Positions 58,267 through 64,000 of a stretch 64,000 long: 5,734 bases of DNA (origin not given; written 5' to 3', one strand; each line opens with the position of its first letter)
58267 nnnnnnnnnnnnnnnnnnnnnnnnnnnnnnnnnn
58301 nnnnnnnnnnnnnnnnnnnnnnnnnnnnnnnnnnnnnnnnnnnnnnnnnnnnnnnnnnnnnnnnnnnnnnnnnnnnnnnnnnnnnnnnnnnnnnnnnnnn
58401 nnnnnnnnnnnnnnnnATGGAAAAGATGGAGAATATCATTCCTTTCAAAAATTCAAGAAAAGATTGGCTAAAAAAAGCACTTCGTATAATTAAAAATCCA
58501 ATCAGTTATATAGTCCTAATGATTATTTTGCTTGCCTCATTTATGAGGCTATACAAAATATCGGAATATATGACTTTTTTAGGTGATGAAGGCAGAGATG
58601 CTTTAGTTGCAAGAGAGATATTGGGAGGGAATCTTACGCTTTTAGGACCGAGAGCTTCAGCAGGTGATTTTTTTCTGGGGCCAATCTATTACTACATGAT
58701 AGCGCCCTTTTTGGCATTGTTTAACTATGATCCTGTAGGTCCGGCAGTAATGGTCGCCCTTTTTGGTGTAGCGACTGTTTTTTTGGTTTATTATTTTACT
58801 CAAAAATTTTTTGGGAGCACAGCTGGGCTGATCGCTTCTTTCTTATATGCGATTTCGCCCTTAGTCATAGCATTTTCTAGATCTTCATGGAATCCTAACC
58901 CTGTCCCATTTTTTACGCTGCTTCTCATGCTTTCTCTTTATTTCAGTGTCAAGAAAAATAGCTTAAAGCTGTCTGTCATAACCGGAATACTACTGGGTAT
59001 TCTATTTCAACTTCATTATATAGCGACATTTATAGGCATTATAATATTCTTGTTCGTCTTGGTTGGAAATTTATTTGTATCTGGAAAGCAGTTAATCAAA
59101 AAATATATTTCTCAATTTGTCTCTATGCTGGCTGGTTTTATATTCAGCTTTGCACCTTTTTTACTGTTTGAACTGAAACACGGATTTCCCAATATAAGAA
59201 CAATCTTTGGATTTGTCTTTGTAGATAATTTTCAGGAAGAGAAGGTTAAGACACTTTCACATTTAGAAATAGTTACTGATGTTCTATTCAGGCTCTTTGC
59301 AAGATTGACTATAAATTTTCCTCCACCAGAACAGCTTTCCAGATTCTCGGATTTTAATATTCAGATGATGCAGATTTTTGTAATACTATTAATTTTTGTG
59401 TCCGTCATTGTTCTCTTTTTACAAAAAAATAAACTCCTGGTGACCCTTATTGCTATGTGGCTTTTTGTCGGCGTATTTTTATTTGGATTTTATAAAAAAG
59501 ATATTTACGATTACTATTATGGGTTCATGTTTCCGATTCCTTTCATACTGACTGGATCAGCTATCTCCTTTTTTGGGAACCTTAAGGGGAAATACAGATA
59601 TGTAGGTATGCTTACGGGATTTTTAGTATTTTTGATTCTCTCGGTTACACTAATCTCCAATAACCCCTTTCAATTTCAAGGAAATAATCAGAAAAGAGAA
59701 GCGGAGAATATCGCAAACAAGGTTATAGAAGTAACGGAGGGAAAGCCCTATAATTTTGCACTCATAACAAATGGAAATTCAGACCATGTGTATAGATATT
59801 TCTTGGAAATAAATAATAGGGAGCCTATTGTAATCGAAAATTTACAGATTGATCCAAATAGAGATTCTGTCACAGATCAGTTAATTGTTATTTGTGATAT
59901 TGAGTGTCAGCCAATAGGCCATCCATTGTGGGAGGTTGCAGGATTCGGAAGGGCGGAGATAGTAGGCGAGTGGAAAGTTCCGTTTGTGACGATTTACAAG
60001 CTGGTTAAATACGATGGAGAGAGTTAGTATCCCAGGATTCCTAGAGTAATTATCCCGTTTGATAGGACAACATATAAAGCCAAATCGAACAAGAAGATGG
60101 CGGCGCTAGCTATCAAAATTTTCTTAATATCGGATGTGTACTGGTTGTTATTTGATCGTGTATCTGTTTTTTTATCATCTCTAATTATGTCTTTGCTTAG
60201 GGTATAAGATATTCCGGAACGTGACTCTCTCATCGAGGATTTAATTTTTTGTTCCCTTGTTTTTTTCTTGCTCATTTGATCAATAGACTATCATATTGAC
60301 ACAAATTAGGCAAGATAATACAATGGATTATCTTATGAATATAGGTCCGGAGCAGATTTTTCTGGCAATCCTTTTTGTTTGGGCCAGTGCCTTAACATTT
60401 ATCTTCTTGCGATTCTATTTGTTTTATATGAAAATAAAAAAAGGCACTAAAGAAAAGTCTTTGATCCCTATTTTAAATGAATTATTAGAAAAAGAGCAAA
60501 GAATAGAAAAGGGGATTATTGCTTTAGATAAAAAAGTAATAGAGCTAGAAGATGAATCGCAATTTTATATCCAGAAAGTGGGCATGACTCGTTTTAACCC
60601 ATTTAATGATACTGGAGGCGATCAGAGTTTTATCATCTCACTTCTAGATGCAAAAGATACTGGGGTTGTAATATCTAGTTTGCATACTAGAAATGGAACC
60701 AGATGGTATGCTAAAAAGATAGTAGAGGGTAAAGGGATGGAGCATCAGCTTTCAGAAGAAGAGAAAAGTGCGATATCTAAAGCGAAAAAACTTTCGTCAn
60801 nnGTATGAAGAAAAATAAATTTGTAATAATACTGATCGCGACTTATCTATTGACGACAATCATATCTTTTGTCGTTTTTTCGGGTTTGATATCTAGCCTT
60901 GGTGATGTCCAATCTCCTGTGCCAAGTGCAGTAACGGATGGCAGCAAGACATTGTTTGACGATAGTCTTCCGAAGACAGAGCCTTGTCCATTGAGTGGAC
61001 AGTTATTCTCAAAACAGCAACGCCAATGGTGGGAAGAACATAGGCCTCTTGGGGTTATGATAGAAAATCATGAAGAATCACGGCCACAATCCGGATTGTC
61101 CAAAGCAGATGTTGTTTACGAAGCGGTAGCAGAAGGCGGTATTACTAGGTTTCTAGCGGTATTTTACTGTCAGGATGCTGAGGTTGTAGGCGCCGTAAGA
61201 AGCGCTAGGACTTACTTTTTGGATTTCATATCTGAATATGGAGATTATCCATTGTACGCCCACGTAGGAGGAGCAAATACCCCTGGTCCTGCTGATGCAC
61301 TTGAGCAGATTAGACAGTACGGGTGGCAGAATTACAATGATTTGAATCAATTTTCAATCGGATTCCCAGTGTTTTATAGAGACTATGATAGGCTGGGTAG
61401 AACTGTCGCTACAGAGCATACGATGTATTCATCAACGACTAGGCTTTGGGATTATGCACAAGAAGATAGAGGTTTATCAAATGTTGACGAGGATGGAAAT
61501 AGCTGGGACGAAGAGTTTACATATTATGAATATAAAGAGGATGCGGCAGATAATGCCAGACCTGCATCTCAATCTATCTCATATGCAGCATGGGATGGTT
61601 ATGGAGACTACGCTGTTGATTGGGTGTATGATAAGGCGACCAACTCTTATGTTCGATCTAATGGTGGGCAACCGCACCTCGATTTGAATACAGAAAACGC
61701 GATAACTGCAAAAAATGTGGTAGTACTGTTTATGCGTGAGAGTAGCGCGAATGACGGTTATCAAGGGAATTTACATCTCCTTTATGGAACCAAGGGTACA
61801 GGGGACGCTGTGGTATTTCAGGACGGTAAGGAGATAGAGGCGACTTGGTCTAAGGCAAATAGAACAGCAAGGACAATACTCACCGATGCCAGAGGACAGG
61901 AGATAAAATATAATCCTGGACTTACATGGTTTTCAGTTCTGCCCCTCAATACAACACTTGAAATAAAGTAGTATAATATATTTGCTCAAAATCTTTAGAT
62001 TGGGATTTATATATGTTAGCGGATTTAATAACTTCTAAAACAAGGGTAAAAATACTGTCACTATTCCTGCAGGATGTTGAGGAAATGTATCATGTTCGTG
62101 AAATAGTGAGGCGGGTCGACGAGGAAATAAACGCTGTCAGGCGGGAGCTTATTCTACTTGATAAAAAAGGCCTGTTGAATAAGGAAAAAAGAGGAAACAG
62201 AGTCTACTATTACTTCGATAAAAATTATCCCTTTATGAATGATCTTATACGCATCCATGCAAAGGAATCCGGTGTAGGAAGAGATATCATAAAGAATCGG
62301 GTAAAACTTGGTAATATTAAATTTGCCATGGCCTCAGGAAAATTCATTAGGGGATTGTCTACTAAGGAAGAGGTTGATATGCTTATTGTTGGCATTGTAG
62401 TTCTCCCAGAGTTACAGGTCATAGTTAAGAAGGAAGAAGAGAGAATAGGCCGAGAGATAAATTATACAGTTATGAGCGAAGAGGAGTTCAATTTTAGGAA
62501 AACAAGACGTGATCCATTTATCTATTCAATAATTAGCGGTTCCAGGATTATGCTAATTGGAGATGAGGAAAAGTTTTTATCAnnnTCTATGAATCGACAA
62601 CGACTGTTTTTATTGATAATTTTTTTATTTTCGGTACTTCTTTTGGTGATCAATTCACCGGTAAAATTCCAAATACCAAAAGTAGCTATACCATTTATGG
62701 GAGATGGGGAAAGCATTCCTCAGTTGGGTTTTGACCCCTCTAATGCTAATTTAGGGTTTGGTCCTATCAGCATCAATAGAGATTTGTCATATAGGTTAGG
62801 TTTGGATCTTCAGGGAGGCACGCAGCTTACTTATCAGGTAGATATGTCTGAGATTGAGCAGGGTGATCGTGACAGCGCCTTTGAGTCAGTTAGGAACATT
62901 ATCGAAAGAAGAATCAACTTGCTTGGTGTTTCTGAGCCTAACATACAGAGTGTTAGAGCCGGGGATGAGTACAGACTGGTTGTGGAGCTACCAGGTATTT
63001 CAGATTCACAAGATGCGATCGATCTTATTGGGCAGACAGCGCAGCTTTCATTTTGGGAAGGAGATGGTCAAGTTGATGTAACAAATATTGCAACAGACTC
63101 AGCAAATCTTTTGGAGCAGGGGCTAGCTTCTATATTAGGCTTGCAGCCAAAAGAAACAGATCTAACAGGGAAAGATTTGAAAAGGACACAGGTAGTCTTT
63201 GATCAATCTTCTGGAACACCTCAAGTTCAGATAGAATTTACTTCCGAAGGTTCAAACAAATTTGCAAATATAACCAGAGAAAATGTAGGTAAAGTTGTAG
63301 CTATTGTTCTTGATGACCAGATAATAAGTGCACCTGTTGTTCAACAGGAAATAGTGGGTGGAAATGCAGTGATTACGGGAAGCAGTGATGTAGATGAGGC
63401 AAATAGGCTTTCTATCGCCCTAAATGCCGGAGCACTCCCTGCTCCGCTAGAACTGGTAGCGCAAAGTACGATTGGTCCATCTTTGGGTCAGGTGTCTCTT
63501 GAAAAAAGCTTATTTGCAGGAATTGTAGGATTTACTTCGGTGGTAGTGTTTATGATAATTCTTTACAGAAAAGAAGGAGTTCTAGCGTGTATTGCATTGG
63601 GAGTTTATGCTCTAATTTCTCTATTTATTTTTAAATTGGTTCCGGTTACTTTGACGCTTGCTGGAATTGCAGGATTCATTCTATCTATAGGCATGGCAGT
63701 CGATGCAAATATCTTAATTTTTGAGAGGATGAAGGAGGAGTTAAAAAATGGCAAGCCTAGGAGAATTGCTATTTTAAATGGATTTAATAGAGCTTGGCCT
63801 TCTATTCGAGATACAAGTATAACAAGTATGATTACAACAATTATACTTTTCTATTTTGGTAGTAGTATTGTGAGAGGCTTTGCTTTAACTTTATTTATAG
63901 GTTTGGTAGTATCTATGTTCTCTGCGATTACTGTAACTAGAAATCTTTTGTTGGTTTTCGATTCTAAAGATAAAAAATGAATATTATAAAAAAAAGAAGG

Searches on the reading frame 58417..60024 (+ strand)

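Call 59: search_protein_families(library=pfam, proteins=[window:58417-60024:+], max_evalue=0.001)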
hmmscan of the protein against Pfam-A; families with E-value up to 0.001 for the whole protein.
window:58417-60024:+ (536 aa): 1 family
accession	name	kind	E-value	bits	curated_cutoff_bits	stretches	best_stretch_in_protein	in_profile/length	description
PF13231.12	PMT_2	-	3.6e-11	44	26.1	1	89-244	4-155/160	Dolichyl-phosphate-mannose-protein mannosyltransferase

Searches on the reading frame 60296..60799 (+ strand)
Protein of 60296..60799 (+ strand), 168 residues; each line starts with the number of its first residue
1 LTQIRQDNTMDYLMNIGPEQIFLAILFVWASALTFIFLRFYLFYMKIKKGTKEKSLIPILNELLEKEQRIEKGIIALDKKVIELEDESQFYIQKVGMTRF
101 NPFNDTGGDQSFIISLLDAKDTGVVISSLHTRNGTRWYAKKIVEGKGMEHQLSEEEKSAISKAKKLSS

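Call 59: search_protein_families(library=pfam, proteins=[window:60296-60799:+], max_evalue=0.001)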
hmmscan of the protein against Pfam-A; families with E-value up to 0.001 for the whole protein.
window:60296-60799:+ (168 aa): 1 family
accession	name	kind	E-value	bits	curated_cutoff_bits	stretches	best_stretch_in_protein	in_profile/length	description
PF14584.11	DUF4446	-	4.2e-33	114.9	27.4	1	21-163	8-149/150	Protein of unknown function (DUF4446)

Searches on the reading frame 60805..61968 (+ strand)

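Call 59: search_protein_families(library=pfam, proteins=[window:60805-61968:+], max_evalue=0.001)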
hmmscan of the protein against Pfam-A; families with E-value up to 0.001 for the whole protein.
window:60805-61968:+ (388 aa): 2 families
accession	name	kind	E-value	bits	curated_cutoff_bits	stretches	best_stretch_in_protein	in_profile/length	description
PF11258.13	DUF3048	-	1.2e-36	126.5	25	1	77-220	12-144/148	Protein of unknown function (DUF3048) N-terminal domain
PF17479.7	DUF3048_C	-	1.9e-26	93.1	25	1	269-375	8-113/114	Protein of unknown function (DUF3048) C-terminal domain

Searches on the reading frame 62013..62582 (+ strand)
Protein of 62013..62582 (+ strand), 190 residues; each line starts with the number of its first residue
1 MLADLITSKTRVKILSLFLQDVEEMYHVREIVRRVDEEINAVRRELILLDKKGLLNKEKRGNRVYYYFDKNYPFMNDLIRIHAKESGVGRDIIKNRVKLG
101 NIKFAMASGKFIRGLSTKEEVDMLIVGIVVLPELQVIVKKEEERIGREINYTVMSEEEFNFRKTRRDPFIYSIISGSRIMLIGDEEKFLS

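Call 59: search_protein_families(library=pfam, proteins=[window:62013-62582:+], max_evalue=0.001)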
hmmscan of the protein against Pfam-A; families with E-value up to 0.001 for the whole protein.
window:62013-62582:+ (190 aa): 0 families

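Call 68: search_protein_families(library=ncbifam, proteins=[window:62013-62582:+], max_evalue=0.01)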
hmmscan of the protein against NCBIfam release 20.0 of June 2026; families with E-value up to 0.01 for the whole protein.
window:62013-62582:+ (190 aa): 4 families
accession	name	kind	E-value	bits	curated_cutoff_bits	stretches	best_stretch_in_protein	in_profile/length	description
NF033788.1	HTH_metalloreg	subfamily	8.9e-08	31.8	55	1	6-69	8-69/77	metalloregulator ArsR/SmtB family transcription factor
NF007528.0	PRK10141.1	subfamily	0.00061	19.6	97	1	5-75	12-80/117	metalloregulator ArsR/SmtB family transcription factor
NF041413.1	ArsR_Rv2640c_fam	equivalog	0.00097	19.5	155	1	8-68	41-101/118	Rv2640c family ArsR-like transcriptional regulator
NF033789.1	repress_SdpR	subfamily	0.0016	18.3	100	1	7-69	6-65/79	autorepressor SdpR family transcription factor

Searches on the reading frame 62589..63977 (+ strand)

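Call 59: search_protein_families(library=pfam, proteins=[window:62589-63977:+], max_evalue=0.001)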
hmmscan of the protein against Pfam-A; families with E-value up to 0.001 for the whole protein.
window:62589-63977:+ (463 aa): 6 families
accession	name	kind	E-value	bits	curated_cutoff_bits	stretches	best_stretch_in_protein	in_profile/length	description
PF22599.2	SecDF_P1_head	-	4.7e-34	117.1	27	1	188-285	17-114/114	SecDF, P1 head subdomain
PF21760.3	SecD_1st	-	1.1e-18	66.9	27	1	100-158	3-58/60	Protein translocase subunit SecDF, P1 domain, N-terminal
PF02355.23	SecD_SecF_C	-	5.5e-16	59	20.5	1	288-457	14-186/189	Protein export membrane protein SecD/SecF, C-terminal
PF03176.21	MMPL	-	1.3e-09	37.9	20.5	1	305-456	143-300/333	MMPL family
PF07549.19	Sec_GG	-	1.6e-05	24.7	20.3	1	69-87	9-27/28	SecD/SecF GG Motif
PF00873.25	ACR_tran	-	0.00092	17.5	28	1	305-450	334-482/1021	AcrB/AcrD/AcrF family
